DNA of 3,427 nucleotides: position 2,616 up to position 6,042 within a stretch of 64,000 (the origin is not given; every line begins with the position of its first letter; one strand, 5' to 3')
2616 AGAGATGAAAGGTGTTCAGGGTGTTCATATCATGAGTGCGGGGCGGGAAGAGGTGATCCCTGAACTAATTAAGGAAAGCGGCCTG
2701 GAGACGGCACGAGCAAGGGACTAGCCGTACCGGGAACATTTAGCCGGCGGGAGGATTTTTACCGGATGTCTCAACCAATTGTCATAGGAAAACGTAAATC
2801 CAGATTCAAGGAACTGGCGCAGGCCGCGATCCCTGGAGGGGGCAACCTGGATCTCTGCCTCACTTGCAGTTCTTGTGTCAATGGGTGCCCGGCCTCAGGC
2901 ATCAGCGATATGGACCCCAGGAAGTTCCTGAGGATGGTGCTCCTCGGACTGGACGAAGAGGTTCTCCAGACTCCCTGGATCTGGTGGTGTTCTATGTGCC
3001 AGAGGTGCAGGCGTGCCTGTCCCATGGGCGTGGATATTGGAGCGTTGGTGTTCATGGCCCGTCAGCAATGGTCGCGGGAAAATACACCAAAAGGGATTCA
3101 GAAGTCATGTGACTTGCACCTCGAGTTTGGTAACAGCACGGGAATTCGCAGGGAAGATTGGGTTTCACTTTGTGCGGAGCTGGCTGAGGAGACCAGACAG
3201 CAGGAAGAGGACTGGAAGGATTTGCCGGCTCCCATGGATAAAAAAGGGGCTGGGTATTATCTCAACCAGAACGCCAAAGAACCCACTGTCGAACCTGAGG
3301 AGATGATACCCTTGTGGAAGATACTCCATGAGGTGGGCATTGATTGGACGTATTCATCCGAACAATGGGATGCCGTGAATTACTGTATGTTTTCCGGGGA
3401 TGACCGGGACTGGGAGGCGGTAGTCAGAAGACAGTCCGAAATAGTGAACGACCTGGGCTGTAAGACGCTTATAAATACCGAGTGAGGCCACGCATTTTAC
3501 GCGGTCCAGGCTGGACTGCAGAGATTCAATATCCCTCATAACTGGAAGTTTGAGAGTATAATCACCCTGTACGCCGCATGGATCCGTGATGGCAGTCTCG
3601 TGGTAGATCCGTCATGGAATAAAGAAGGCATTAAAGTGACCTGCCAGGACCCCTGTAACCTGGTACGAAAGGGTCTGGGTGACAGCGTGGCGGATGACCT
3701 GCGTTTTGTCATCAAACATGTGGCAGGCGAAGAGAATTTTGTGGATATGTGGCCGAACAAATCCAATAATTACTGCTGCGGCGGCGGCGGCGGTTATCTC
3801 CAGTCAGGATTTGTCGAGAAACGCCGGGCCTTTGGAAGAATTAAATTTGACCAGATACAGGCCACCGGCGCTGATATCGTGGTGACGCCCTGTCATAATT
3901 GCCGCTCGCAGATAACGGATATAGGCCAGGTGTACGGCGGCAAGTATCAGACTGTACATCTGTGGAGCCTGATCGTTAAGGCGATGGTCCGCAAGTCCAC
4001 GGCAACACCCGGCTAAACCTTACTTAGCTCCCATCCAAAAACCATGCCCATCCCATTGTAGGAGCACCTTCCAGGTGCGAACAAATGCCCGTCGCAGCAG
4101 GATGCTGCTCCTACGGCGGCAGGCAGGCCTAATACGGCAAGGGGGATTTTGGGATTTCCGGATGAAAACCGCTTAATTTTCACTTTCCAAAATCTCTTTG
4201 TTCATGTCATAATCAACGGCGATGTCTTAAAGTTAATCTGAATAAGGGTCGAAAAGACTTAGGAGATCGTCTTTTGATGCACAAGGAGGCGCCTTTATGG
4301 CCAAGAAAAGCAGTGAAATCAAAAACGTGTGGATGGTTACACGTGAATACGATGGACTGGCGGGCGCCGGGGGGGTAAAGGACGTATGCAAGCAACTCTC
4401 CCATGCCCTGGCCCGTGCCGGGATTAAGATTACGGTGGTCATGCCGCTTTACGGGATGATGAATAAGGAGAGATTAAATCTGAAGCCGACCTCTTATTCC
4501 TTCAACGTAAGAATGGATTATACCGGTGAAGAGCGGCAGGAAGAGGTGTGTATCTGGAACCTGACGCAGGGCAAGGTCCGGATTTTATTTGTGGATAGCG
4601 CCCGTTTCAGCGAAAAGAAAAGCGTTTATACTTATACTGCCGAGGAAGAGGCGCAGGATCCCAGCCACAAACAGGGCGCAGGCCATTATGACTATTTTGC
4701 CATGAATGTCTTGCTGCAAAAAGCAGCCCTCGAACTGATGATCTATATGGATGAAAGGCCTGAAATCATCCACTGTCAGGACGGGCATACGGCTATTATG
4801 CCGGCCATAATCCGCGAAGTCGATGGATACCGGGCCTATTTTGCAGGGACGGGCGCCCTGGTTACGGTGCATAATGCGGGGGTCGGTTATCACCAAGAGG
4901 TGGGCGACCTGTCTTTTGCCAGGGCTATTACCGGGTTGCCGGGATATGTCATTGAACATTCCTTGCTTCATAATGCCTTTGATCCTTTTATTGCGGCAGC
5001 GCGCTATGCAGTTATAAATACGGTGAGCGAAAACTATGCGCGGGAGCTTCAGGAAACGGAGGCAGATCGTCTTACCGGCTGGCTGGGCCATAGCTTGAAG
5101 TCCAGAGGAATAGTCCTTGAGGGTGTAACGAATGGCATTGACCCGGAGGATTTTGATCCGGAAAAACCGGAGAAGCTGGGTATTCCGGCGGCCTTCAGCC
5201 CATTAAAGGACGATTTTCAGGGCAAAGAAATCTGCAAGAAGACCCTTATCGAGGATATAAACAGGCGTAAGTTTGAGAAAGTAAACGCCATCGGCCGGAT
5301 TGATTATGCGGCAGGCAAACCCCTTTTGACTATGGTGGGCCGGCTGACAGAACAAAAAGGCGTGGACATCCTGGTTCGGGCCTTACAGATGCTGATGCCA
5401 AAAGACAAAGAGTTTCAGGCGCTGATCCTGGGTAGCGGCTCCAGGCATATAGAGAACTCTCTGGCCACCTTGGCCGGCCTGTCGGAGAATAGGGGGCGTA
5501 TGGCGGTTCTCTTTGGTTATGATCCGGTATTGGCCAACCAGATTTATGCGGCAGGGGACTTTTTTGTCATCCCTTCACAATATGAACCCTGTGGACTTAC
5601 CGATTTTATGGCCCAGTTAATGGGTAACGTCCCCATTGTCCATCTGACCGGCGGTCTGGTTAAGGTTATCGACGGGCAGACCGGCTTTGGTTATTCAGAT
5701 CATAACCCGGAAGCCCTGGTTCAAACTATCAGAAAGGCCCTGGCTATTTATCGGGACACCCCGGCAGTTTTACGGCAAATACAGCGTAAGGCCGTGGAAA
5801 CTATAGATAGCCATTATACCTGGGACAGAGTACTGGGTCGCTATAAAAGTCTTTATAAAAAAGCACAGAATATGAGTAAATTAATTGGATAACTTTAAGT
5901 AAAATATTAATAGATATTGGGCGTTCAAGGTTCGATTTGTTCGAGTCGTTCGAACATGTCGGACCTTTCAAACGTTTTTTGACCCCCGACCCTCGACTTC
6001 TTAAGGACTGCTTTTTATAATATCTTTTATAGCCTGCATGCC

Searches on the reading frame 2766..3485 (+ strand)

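Call 20: search_protein_families(library=pfam, proteins=[window:2766-3485:+])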
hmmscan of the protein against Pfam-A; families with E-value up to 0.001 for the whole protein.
window:2766-3485:+ (239 aa): 8 families
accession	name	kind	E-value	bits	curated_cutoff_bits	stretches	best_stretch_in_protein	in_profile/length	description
PF13183.11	Fer4_8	-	4.4e-09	37.2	27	1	28-89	2-68/68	4Fe-4S dicluster domain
PF13534.11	Fer4_17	-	8.8e-09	36.2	22.2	1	31-90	2-61/61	4Fe-4S dicluster domain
PF13187.11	Fer4_9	-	1.5e-08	35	27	1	31-88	2-50/52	4Fe-4S dicluster domain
PF13237.11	Fer4_10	-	1.1e-07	32.1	25.5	0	27-45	5-24/53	4Fe-4S dicluster domain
PF12838.12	Fer4_7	-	0.0003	21.6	27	0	31-89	2-52/52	4Fe-4S dicluster domain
PF13746.11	Fer4_18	-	0.00057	20.5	27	0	75-91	61-77/114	4Fe-4S dicluster domain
PF12800.12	Fer4_4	-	0.00074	20.1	24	0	29-43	2-16/17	4Fe-4S binding domain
PF13484.11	Fer4_16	-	0.00097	20.3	30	0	31-87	2-65/66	4Fe-4S double cluster binding domain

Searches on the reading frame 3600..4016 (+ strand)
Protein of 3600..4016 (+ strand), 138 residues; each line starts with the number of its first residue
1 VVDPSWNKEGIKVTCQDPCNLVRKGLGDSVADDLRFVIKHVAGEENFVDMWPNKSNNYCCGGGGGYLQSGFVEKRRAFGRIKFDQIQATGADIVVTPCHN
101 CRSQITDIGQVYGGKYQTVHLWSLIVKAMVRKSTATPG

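Call 20: search_protein_families(library=pfam, proteins=[window:3600-4016:+])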
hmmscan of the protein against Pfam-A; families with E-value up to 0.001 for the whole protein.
window:3600-4016:+ (138 aa): 1 family
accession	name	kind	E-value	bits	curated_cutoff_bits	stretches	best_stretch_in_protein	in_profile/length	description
PF02754.22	CCG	-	2.1e-12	47.4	20.6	1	13-105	1-84/85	Cysteine-rich domain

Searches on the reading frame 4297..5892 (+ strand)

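Call 73: search_protein_families(library=pfam, proteins=[window:4297-5892:+])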
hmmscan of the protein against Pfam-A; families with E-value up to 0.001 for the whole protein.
window:4297-5892:+ (531 aa): 4 families
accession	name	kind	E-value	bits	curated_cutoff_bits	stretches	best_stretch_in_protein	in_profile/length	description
PF08323.17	Glyco_transf_5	-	2.8e-35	122.6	22.7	1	10-262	1-236/239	Starch synthase catalytic domain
PF13692.12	Glyco_trans_1_4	-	1.2e-15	58.4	27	1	342-482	2-140/142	Glycosyl transferases group 1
PF00534.26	Glycos_transf_1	-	8.8e-15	55.1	26.4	1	340-487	14-160/172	Glycosyl transferases group 1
PF13439.12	Glyco_transf_4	-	0.00052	20.5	28.5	0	25-59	2-36/170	Glycosyltransferase Family 4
